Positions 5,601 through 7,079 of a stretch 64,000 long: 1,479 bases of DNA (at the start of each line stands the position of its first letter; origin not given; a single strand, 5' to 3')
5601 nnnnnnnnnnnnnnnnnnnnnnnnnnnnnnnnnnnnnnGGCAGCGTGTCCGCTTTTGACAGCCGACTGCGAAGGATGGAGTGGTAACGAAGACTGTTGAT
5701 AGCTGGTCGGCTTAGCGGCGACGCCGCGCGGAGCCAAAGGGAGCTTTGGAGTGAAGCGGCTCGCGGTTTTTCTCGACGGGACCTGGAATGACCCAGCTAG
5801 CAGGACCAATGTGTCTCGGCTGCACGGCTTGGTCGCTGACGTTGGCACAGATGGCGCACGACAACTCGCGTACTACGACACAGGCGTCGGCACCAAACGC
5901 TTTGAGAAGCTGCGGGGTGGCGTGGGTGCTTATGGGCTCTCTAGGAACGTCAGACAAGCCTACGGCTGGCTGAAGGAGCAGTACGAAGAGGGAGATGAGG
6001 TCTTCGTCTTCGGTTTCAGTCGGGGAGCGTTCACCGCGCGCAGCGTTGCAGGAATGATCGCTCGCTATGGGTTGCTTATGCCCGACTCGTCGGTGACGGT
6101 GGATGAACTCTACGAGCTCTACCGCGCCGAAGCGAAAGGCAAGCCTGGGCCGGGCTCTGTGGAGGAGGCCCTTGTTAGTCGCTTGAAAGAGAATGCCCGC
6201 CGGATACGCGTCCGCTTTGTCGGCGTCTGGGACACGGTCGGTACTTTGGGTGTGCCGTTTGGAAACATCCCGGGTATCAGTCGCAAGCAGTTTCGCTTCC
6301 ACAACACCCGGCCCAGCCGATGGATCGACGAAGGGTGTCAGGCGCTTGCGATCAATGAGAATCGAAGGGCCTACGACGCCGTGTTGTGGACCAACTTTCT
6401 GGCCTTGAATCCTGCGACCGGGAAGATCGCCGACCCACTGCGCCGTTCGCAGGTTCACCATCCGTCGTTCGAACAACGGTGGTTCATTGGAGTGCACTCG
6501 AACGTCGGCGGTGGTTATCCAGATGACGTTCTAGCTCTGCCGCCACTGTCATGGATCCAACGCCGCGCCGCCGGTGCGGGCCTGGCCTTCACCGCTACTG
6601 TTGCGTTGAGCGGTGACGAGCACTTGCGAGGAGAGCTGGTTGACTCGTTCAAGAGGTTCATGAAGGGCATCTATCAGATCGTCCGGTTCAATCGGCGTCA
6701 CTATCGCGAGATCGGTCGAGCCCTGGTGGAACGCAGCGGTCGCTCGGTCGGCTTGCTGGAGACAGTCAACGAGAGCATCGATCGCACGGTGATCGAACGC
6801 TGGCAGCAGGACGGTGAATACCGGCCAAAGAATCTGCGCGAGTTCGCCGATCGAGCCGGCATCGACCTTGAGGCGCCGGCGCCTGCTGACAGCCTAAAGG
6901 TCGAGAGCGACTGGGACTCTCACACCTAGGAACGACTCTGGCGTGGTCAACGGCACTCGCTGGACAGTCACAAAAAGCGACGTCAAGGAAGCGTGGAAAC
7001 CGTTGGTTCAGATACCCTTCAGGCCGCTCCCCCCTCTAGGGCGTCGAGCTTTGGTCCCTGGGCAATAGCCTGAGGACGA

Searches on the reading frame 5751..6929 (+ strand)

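Call 16: search_protein_families(library=pfam, proteins=[window:5751-6929:+], max_evalue=0.001)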
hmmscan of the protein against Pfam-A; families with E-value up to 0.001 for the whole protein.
window:5751-6929:+ (392 aa): 1 family
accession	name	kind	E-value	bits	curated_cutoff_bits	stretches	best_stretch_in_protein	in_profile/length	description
PF09994.14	T6SS_Tle1-like_cat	-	3.4e-67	227.2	27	1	2-270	1-285/287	T6SS, Phospholipase effector Tle1-like, catalytic domain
